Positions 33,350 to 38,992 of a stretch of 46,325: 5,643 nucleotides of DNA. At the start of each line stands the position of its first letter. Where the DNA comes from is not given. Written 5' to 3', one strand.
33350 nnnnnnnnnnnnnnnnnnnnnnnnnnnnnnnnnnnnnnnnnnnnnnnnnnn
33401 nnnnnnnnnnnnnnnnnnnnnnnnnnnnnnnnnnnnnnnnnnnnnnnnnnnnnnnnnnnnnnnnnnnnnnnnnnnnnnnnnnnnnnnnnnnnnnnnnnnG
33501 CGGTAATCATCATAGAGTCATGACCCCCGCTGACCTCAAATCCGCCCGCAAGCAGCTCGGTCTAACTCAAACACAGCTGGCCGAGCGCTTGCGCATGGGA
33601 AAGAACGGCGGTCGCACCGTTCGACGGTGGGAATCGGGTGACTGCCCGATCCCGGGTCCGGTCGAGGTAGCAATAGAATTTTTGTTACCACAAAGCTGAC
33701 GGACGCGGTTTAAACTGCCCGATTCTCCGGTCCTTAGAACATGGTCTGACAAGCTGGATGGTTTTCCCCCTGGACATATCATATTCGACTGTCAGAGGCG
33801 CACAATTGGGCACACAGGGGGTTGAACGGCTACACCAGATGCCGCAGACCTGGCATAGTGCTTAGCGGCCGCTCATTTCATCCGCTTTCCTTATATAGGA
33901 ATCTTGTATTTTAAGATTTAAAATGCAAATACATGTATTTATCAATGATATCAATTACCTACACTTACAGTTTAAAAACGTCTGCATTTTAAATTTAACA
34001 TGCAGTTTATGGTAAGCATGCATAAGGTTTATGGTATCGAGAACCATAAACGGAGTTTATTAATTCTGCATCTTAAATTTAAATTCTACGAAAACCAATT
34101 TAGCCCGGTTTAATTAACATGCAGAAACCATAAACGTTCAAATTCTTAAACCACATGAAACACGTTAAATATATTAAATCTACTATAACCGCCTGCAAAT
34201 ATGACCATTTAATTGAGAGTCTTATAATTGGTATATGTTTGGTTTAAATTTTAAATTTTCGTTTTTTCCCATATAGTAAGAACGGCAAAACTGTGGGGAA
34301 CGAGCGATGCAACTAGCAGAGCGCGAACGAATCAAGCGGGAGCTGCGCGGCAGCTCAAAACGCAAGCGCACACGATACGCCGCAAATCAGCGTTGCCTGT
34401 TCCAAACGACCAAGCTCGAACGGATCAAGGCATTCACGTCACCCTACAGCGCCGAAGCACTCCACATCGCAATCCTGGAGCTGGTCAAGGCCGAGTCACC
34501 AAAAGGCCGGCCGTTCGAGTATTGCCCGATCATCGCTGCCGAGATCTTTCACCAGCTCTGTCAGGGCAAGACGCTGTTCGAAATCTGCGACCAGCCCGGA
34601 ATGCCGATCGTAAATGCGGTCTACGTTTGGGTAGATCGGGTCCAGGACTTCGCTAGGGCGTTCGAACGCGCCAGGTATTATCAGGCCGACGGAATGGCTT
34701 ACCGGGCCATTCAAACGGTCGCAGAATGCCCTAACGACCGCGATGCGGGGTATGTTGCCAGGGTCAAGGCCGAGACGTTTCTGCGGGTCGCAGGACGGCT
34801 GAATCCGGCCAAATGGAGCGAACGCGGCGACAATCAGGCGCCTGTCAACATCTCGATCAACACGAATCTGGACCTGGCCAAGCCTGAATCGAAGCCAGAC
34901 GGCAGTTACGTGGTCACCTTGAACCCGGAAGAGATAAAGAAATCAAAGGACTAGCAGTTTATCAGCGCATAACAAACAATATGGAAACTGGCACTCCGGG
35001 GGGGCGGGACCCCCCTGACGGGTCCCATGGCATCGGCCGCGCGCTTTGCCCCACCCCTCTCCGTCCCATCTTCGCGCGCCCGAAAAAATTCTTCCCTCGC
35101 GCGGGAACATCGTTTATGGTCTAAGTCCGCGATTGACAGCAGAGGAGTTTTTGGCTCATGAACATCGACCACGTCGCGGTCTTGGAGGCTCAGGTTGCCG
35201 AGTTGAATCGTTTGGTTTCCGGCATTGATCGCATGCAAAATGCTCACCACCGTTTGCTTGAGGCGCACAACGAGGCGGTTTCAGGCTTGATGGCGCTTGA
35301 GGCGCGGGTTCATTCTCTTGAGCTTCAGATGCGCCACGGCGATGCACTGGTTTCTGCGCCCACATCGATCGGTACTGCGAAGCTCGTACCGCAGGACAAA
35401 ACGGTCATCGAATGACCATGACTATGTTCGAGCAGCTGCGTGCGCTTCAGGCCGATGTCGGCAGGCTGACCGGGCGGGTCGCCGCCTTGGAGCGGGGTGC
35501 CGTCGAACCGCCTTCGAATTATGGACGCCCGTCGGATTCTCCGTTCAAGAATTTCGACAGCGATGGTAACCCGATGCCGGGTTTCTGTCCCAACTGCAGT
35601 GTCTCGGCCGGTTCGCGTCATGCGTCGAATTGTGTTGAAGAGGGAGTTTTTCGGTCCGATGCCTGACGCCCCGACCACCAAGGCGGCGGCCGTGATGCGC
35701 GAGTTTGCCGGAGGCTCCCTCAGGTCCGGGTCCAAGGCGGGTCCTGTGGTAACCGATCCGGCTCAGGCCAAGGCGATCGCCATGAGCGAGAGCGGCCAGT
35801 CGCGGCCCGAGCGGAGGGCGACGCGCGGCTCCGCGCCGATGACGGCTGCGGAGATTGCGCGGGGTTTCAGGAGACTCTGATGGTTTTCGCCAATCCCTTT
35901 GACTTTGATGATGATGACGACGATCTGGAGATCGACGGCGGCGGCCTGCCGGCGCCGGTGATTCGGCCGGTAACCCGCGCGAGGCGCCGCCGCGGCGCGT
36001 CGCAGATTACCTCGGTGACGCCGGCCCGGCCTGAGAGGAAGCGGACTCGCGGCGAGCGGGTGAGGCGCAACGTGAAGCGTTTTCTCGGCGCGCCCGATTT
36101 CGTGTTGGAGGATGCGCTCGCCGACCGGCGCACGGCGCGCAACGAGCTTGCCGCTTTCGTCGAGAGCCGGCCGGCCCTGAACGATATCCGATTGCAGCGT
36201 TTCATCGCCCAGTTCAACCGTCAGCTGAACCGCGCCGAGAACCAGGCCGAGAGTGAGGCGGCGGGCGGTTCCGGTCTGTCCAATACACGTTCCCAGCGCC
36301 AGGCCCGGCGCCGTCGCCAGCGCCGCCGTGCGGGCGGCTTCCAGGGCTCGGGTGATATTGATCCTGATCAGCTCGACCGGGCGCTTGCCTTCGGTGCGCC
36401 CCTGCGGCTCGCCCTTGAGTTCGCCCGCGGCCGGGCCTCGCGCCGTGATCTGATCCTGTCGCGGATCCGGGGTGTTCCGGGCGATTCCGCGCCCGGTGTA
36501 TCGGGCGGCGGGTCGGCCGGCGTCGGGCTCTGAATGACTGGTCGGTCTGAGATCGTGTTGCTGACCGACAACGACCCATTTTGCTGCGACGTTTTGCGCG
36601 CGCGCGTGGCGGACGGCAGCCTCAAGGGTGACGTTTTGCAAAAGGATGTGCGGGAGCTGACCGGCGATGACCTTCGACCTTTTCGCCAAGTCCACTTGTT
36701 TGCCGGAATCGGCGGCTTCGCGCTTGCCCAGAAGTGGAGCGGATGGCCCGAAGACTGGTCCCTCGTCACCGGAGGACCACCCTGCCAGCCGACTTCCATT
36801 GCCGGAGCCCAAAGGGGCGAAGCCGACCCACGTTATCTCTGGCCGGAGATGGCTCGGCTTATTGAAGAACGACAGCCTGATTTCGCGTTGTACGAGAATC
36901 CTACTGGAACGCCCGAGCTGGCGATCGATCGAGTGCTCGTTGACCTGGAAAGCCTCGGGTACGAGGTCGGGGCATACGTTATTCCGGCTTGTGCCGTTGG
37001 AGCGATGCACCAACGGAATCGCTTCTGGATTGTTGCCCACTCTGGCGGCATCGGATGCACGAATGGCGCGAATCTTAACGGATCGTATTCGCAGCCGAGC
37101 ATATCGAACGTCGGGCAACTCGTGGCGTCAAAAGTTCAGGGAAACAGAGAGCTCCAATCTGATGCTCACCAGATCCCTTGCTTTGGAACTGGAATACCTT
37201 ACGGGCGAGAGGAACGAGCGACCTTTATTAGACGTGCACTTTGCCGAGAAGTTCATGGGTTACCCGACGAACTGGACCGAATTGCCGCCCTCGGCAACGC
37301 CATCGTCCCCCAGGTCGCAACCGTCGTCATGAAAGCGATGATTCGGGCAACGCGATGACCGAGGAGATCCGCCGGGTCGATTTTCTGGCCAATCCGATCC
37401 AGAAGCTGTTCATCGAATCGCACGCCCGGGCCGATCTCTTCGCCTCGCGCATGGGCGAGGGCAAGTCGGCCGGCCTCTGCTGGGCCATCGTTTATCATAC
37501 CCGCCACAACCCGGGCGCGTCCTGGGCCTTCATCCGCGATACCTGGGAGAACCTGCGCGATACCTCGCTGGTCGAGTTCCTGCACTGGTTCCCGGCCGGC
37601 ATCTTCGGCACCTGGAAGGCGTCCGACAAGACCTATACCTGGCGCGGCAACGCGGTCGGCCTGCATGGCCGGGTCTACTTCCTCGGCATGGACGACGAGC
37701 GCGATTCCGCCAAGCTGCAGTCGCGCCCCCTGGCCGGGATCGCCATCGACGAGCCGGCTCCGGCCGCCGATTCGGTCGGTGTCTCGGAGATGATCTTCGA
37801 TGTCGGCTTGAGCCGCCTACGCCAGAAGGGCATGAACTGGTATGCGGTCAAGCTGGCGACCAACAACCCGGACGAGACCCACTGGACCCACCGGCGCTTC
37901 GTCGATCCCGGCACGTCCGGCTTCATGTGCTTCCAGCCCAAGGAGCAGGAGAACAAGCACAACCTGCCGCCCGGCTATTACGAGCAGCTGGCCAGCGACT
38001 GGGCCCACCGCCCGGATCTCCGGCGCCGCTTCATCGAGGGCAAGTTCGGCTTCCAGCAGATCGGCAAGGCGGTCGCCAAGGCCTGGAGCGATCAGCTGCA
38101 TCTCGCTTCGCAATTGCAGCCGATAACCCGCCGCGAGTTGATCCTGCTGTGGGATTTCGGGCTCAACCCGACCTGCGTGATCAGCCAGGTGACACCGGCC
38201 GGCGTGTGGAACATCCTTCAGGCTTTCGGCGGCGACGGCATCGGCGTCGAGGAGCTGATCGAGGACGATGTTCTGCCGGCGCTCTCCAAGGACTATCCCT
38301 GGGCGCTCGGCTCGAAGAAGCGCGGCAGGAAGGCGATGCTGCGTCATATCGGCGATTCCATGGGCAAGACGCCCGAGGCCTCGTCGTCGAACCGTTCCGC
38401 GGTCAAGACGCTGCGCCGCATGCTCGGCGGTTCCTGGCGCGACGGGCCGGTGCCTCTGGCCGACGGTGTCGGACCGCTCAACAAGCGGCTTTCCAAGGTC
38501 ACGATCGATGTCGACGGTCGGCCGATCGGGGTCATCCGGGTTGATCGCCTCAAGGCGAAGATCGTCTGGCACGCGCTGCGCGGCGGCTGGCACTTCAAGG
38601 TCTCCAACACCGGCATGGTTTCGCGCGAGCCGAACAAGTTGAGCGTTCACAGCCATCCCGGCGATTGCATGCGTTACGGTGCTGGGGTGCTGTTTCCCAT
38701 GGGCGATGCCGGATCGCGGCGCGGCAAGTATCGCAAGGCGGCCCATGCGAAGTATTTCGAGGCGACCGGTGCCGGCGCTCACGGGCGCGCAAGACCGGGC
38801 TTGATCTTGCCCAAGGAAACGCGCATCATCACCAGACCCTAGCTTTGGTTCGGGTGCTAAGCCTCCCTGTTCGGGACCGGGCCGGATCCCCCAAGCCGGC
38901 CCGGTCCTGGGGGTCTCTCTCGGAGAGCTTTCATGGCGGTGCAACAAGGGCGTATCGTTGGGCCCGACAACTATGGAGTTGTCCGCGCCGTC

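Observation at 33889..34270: AT-rich iteron block, the only large non-coding region, immediately upstream of terS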

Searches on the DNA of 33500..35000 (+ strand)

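Call 8: search_dna_similar(query=window:33500-35000:+, collection=phages, mode=distant)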
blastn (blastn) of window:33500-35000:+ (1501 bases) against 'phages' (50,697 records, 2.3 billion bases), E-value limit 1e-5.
No match.

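Call 48: search_rna_families(source=window, start=33500, end=34500, threshold=evalue, max_evalue=5)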
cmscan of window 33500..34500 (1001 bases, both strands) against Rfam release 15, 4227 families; matches with E-value up to 5: 2.
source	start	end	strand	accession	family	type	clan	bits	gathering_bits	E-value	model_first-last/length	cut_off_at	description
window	33528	33610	+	RF03293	mir-4672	Gene; miRNA;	-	21.7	98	0.2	1-81/81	no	mir-4672 microRNA precursor family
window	33989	34084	+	RF03601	MIR7993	Gene; miRNA;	-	17.9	100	3.6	1-138/138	no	MIR7993 microRNA precursor family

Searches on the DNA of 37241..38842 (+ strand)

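Call 82: search_rna_families(sources=[L273, L274, L275, L270, L272, L082], threshold=gathering)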
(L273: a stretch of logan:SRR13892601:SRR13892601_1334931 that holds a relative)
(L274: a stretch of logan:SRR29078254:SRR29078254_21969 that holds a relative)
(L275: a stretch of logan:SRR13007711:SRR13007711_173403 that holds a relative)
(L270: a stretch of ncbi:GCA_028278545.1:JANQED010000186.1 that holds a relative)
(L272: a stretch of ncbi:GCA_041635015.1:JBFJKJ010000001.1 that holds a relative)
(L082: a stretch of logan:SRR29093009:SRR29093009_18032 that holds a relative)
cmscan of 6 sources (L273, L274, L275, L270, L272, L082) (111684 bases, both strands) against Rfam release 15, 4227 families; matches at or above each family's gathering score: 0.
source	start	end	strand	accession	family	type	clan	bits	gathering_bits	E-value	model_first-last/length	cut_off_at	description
